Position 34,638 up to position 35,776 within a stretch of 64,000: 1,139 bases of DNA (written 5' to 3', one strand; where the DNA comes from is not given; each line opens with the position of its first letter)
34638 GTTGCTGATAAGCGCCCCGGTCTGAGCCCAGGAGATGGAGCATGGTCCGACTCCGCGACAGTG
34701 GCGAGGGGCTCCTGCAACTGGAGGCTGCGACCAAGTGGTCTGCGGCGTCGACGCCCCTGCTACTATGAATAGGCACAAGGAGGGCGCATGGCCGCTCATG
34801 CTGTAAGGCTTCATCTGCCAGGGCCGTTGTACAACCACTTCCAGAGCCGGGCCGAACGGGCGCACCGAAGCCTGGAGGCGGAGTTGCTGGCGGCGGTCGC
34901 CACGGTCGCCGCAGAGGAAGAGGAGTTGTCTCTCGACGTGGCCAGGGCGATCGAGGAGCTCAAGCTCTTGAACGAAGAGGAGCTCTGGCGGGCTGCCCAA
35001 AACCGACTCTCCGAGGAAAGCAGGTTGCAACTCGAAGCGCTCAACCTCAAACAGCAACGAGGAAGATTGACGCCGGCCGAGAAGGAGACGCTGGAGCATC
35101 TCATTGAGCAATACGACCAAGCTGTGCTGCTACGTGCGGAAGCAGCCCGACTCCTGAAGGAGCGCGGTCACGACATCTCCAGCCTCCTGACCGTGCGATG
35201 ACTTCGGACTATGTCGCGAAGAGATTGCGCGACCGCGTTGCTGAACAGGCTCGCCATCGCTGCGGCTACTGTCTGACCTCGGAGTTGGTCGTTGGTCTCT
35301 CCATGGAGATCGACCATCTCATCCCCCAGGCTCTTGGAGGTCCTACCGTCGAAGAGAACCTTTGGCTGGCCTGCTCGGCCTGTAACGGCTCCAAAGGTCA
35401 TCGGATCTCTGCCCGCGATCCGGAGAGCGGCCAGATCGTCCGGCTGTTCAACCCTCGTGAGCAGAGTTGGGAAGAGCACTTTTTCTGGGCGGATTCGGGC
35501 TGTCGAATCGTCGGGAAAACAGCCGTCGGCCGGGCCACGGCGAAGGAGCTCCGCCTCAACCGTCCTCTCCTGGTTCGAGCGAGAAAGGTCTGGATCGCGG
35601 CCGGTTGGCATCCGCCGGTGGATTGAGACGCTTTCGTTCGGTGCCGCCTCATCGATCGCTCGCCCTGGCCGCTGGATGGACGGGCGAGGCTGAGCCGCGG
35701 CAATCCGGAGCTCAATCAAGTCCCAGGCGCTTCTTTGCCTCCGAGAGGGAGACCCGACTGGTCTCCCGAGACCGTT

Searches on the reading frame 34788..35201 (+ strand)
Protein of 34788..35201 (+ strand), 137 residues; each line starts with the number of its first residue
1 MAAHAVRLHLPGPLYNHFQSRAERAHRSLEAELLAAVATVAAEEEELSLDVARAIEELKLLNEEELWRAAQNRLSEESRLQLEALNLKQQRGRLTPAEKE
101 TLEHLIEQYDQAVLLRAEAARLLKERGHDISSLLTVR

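Call 42: search_protein_families(library=pfam, proteins=[window:34788-35201:+], max_evalue=1)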
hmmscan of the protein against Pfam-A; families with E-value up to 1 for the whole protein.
window:34788-35201:+ (137 aa): 3 families
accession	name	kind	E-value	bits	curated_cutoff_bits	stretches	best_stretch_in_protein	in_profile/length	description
PF22513.2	FitA-like_RHH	-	0.011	16.2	27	1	11-35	9-33/39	Antitoxin FitA-like, ribbon-helix-helix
PF03869.20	Arc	-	0.042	14.1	20.4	1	10-38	11-39/50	Arc-like DNA binding domain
PF19531.4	DUF6058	-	0.17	12.6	25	1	80-128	68-116/126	Family of unknown function (DUF6058)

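Call 88: search_protein_families(library=phrogs, proteins=[window:34788-35201:+], max_evalue=0.01)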
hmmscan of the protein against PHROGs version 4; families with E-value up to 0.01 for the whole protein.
window:34788-35201:+ (137 aa): 0 families

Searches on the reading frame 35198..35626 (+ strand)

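Call 42: search_protein_families(library=pfam, proteins=[window:35198-35626:+], max_evalue=1)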
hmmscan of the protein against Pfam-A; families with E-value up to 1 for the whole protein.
window:35198-35626:+ (142 aa): 4 families
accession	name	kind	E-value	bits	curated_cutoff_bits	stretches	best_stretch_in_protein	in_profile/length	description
PF01844.29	HNH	-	5.6e-11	42.9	21.4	1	22-69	1-47/47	HNH endonuclease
PF14279.12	HNH_5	-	9.5e-10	38.7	27.5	1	22-72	1-49/56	HNH endonuclease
PF13395.12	HNH_4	-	0.0052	17.2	22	1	35-70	17-52/54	HNH endonuclease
PF09388.15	SpoOE-like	-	0.34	11.4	23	1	25-42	20-37/42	Spo0E like sporulation regulatory protein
